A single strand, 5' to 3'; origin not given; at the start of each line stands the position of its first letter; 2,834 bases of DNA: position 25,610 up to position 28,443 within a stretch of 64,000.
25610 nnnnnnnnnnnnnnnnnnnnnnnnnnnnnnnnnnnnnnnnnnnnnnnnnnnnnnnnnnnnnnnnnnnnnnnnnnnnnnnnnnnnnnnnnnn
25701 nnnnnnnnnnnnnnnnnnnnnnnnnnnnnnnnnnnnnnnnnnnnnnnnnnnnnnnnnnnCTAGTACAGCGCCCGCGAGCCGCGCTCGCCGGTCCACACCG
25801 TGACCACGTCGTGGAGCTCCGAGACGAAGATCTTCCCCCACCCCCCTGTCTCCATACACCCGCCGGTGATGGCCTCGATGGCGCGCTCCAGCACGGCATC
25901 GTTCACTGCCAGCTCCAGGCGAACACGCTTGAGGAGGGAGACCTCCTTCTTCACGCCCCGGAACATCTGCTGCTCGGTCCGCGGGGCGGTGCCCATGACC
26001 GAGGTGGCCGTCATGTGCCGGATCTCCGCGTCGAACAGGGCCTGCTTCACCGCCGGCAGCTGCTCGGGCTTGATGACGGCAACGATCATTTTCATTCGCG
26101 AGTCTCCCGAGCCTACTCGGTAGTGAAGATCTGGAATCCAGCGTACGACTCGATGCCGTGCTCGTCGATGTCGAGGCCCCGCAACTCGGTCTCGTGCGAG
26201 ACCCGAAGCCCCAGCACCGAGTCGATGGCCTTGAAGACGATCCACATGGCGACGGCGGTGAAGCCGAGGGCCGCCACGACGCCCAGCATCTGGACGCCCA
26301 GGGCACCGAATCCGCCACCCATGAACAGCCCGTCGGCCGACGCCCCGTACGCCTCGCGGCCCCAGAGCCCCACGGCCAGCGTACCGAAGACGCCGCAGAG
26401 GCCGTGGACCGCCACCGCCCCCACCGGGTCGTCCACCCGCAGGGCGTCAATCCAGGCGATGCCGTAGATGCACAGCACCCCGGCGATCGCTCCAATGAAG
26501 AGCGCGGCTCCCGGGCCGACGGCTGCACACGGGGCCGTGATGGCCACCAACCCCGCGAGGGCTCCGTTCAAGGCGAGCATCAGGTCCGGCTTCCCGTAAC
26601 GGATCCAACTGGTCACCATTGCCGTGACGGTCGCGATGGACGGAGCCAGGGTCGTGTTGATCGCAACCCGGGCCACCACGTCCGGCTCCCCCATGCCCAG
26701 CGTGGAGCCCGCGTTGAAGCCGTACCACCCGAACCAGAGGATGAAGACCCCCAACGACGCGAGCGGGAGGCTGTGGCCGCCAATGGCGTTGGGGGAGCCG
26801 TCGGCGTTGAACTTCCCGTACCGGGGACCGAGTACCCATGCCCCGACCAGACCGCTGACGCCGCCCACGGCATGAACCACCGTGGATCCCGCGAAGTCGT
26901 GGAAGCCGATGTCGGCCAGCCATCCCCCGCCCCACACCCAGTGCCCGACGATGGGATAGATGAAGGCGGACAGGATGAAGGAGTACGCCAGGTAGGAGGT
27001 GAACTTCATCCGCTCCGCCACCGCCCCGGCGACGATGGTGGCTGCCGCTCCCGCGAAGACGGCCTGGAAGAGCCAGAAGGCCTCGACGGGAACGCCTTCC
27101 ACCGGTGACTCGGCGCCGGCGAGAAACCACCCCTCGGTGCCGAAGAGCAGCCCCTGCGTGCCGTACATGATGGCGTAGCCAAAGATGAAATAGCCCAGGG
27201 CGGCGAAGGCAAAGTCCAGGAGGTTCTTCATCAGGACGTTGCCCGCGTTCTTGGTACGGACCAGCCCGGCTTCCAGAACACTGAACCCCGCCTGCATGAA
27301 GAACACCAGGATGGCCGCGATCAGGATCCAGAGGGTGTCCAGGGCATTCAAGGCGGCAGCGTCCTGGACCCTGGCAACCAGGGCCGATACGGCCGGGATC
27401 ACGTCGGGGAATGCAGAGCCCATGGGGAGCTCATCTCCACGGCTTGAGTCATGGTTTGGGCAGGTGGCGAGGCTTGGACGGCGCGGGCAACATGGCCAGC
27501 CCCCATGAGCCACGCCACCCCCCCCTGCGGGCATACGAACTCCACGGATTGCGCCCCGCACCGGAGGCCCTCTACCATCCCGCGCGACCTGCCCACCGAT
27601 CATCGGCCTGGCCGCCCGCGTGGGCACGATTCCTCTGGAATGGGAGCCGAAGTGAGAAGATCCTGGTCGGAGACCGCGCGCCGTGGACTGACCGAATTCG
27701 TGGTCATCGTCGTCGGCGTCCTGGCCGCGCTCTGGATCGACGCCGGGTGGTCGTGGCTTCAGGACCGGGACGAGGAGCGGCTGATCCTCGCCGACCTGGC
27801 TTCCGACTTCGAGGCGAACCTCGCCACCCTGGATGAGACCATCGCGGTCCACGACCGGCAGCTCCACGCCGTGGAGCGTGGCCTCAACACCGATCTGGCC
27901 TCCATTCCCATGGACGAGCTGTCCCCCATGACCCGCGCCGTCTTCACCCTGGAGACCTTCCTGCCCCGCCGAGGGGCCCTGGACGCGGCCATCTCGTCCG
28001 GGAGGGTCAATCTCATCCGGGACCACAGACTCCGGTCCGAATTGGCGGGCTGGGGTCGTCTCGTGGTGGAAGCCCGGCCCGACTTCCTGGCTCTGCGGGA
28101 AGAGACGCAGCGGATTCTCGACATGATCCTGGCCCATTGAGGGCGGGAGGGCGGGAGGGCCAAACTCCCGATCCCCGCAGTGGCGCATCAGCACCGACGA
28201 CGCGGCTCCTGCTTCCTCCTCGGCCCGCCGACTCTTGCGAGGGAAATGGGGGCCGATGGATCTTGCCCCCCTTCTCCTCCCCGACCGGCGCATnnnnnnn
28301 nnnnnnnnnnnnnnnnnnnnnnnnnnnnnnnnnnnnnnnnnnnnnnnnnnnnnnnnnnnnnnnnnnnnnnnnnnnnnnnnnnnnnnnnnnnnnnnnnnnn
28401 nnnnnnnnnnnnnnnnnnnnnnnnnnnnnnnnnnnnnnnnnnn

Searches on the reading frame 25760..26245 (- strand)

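Call 40: search_protein_families(library=pfam, proteins=[window:25760-26245:-], max_evalue=0.001)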
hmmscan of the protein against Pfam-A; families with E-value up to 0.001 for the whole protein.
window:25760-26245:- (161 aa): 1 family
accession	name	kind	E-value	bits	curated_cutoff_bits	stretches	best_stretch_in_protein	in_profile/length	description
PF00543.27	P-II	-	6e-18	65.5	25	1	51-154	1-102/102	Nitrogen regulatory protein P-II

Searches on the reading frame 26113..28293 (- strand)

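Call 40: search_protein_families(library=pfam, proteins=[window:26113-28293:-], max_evalue=0.001)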
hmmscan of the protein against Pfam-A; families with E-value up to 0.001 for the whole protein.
window:26113-28293:- (726 aa): 1 family
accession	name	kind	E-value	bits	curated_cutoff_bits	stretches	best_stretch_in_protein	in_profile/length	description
PF00909.26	Ammonium_transp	-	1e-126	423.3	23.2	1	321-717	1-399/399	Ammonium Transporter Family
